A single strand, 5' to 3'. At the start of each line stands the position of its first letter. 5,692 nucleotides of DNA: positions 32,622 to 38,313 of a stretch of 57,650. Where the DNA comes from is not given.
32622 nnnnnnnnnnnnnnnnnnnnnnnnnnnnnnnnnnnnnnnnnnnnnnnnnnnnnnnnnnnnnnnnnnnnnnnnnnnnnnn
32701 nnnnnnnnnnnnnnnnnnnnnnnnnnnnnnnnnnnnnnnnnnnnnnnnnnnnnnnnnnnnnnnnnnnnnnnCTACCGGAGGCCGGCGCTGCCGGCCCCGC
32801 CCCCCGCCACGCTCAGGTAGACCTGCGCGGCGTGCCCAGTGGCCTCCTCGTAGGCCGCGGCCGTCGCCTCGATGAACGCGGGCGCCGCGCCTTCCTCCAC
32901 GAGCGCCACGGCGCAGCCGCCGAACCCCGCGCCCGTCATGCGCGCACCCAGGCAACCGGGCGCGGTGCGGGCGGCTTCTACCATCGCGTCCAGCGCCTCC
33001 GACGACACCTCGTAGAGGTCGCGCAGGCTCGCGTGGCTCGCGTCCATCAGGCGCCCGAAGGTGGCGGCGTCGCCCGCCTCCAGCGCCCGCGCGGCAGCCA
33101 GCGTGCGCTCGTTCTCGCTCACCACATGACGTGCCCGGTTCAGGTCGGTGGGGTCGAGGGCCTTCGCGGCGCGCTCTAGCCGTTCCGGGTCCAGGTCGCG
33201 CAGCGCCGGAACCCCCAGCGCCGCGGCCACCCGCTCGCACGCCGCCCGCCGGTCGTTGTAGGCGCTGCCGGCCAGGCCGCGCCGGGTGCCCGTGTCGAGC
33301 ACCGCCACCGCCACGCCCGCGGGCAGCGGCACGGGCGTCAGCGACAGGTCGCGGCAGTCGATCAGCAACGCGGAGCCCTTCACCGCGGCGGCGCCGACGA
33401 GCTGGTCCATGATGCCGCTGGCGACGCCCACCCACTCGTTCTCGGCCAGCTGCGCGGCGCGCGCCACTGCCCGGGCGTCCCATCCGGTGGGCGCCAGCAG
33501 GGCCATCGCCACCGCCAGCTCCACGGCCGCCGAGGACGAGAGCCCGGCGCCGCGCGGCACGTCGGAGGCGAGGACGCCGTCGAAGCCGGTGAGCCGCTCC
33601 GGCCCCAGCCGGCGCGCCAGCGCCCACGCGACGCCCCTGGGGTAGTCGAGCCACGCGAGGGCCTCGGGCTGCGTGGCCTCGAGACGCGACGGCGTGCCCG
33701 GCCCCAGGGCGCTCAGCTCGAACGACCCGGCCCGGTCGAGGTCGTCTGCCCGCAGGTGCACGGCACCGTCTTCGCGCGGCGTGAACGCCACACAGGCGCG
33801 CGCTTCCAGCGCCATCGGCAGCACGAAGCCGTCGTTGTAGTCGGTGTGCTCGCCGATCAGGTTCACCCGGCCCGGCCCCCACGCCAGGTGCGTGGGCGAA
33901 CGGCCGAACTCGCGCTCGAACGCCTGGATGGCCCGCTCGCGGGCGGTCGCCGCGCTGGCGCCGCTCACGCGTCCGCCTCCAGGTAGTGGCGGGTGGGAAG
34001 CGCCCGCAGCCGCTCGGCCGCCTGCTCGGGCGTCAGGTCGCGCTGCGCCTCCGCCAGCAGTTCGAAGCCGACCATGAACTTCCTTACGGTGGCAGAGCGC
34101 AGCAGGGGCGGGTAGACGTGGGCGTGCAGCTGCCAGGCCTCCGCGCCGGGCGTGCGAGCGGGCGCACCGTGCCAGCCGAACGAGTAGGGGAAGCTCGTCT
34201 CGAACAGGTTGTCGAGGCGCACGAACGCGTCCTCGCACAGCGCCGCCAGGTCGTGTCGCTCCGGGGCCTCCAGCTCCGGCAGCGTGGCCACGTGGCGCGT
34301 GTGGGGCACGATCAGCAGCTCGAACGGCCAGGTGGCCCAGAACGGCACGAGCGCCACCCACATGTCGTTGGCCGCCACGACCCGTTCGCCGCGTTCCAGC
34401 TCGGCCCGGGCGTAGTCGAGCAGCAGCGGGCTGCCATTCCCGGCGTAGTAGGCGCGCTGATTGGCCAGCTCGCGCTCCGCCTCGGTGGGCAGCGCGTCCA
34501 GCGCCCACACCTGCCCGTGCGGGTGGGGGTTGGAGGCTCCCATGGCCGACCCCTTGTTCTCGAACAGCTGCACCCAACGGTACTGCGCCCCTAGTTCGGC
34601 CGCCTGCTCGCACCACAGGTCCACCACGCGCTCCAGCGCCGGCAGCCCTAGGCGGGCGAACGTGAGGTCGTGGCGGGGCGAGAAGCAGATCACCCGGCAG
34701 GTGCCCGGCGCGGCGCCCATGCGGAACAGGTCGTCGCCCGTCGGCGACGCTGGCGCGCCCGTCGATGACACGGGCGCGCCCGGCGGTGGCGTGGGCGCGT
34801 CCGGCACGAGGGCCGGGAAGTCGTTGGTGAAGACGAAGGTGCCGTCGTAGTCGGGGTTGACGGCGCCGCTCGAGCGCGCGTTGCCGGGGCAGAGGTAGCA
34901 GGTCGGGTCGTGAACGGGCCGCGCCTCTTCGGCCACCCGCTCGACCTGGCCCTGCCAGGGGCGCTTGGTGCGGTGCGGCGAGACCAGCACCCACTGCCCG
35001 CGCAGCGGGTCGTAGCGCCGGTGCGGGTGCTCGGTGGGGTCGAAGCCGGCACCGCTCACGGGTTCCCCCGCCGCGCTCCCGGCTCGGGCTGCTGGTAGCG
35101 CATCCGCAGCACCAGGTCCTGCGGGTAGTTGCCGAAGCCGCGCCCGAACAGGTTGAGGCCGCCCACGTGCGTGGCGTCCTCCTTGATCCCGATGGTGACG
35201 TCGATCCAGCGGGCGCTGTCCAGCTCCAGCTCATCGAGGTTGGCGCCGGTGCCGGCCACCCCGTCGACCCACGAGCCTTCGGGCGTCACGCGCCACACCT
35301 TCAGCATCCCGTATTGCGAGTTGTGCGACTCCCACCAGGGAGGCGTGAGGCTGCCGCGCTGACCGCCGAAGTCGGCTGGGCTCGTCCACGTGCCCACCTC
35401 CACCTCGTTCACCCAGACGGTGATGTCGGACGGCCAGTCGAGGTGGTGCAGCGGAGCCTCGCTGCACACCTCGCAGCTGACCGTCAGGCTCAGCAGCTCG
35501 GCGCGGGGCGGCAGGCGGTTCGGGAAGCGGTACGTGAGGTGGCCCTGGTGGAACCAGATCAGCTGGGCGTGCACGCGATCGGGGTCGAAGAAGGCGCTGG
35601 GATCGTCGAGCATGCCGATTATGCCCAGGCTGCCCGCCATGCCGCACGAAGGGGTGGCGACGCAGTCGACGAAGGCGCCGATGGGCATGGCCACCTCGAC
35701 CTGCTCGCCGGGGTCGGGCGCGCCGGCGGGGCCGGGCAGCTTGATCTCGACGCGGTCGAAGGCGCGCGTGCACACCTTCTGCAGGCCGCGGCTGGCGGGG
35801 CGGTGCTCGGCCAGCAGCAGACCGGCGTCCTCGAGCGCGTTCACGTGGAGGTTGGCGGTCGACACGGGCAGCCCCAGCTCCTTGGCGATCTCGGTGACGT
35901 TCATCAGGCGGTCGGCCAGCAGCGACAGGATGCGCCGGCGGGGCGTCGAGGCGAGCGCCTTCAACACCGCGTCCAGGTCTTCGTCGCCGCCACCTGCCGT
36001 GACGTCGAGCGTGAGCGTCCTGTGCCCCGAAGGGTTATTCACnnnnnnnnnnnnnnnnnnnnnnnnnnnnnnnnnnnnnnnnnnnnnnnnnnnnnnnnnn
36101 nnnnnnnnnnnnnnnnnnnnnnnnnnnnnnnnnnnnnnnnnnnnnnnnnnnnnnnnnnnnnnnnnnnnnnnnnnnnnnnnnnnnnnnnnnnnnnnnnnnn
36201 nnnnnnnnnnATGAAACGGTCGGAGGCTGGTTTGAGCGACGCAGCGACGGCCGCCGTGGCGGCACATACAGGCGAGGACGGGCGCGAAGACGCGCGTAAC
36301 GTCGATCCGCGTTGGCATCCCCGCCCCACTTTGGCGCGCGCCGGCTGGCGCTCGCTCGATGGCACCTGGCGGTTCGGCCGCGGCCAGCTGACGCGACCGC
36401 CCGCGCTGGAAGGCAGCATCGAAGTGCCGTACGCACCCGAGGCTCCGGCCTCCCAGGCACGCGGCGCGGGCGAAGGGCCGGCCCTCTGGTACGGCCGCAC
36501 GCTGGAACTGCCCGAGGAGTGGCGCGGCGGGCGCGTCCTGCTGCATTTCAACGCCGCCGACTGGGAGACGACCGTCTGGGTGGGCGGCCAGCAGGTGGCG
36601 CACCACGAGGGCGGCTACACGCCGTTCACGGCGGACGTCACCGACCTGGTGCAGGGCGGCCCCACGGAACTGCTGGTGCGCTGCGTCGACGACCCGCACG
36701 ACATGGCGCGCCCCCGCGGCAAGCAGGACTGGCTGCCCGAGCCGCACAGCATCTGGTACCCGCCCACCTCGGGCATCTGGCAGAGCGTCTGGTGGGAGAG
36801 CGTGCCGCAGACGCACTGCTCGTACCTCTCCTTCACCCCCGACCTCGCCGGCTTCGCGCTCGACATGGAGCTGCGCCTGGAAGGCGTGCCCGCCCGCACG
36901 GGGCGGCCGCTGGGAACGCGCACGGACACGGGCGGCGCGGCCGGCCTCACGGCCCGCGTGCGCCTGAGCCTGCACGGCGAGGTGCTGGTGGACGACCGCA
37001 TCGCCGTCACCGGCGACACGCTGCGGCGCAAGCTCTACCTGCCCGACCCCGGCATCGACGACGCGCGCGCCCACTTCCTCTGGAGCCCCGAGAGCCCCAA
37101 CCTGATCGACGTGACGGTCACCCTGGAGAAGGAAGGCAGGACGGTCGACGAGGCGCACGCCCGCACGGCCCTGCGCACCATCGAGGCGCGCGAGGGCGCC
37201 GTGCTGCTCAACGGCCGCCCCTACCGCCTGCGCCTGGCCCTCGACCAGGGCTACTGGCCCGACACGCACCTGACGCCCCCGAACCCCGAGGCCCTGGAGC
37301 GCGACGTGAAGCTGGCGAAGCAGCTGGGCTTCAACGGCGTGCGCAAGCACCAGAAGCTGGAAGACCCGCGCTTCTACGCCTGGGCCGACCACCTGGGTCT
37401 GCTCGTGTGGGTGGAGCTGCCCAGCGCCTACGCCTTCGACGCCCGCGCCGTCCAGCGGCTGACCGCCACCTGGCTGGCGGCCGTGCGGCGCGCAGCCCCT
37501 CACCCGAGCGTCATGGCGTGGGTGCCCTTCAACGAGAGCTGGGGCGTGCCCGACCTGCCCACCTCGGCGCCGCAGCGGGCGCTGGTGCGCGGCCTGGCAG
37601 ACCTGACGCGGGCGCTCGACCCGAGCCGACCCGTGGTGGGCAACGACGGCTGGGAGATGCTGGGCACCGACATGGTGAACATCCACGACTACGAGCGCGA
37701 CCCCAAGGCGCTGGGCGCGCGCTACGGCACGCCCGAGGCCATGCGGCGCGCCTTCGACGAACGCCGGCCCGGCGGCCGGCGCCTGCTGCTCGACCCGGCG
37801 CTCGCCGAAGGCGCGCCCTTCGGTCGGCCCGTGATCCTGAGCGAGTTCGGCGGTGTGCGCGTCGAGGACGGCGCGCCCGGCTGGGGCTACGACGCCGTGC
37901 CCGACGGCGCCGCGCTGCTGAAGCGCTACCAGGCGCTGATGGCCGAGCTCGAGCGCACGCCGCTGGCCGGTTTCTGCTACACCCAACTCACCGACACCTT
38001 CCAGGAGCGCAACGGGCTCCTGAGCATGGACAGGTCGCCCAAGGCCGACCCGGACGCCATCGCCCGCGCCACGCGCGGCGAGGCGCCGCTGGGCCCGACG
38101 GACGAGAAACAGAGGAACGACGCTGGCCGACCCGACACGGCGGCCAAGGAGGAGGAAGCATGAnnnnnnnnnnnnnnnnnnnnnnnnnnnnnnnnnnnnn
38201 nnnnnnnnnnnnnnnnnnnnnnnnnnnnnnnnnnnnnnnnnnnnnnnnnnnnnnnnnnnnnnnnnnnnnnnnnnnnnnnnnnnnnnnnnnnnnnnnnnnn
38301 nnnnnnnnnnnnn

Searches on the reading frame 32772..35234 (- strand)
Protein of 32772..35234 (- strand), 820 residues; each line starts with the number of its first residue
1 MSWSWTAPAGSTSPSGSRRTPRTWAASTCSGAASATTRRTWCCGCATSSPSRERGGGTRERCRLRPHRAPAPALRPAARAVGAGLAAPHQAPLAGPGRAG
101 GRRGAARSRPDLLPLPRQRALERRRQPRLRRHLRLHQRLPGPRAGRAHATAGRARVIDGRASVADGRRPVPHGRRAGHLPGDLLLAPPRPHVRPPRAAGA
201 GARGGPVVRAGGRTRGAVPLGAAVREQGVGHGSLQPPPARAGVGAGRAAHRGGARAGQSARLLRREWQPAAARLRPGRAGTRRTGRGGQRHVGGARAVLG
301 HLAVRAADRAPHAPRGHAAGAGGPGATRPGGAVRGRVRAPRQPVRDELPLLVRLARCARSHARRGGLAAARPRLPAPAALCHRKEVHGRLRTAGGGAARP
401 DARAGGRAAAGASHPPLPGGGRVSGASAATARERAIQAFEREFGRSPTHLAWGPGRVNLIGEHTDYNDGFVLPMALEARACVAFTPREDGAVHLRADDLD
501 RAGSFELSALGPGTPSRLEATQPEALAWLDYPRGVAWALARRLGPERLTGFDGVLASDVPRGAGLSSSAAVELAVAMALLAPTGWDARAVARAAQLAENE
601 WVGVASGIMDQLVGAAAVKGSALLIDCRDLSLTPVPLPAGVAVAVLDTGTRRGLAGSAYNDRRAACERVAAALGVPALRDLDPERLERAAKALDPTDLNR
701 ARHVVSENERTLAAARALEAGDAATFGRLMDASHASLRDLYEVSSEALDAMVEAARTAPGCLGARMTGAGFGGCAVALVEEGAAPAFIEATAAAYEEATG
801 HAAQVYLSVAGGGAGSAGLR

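Call 11: search_protein_families(library=pfam, proteins=[window:32772-35234:-], max_evalue=0.001)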
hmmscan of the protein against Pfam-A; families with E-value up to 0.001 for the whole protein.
window:32772-35234:- (820 aa): 3 families
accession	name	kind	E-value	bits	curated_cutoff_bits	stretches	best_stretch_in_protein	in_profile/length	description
PF10509.15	GalKase_gal_bdg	-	2.2e-20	72.4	23.1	1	437-486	1-49/49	Galactokinase galactose-binding signature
PF08544.19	GHMP_kinases_C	-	1.4e-14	54.7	21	1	715-795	2-83/85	GHMP kinases C terminal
PF00288.32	GHMP_kinases_N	-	1.7e-14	54.2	22.3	1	531-612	2-81/87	GHMP kinases N terminal domain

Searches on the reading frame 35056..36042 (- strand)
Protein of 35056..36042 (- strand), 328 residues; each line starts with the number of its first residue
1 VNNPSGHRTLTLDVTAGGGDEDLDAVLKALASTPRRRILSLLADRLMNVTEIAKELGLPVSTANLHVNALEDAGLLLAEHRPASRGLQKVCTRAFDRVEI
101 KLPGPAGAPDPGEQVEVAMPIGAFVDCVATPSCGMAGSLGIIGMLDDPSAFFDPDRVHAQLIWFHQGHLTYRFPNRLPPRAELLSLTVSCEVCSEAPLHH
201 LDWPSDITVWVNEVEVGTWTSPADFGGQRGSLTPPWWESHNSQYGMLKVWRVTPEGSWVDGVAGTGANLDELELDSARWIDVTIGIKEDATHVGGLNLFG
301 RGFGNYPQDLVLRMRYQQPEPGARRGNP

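Call 11: search_protein_families(library=pfam, proteins=[window:35056-36042:-], max_evalue=0.001)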
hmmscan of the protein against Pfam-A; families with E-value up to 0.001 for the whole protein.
window:35056-36042:- (328 aa): 7 families
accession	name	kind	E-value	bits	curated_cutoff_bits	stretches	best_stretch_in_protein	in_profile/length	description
PF12840.13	HTH_20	-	6.9e-10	39.2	27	1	35-76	6-48/51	Helix-turn-helix domain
PF01022.26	HTH_5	-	3.3e-09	36.9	22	1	35-75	4-44/47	Bacterial regulatory protein, arsR family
PF13412.12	HTH_24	-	1.4e-06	28.2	21.9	1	36-75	6-46/48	Winged helix-turn-helix DNA-binding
PF09339.16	HTH_IclR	-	1.4e-05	25.2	22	1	25-76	7-48/52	IclR helix-turn-helix domain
PF05331.17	DUF742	-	9.4e-05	22.7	27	1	31-83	41-91/114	Protein of unknown function (DUF742)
PF12802.13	MarR_2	-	0.00013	22.5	27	1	37-76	9-50/61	MarR family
PF21476.4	PF0610-like_N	-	0.00025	21.7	33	1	33-63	1-31/50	PF0610-like, N-terminal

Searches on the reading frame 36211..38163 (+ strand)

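Call 11: search_protein_families(library=pfam, proteins=[window:36211-38163:+], max_evalue=0.001)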
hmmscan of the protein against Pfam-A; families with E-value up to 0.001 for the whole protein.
window:36211-38163:+ (650 aa): 4 families
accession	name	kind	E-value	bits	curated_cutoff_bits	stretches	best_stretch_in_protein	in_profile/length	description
PF02837.24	Glyco_hydro_2_N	-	1.2e-12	48.5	28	1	88-158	63-133/169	Glycosyl hydrolases family 2, sugar binding domain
PF02836.23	Glyco_hydro_2_C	-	9.4e-09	35.3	21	1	360-482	36-166/302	Glycosyl hydrolases family 2, TIM barrel domain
PF22666.2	Glyco_hydro_2_N2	-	1.5e-06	28.8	27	1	92-160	50-119/167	Glycosyl hydrolase 2 galactose-binding domain-like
PF00703.27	Glyco_hydro_2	-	5.8e-05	24.3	23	1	289-322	76-109/109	Glycosyl hydrolases family 2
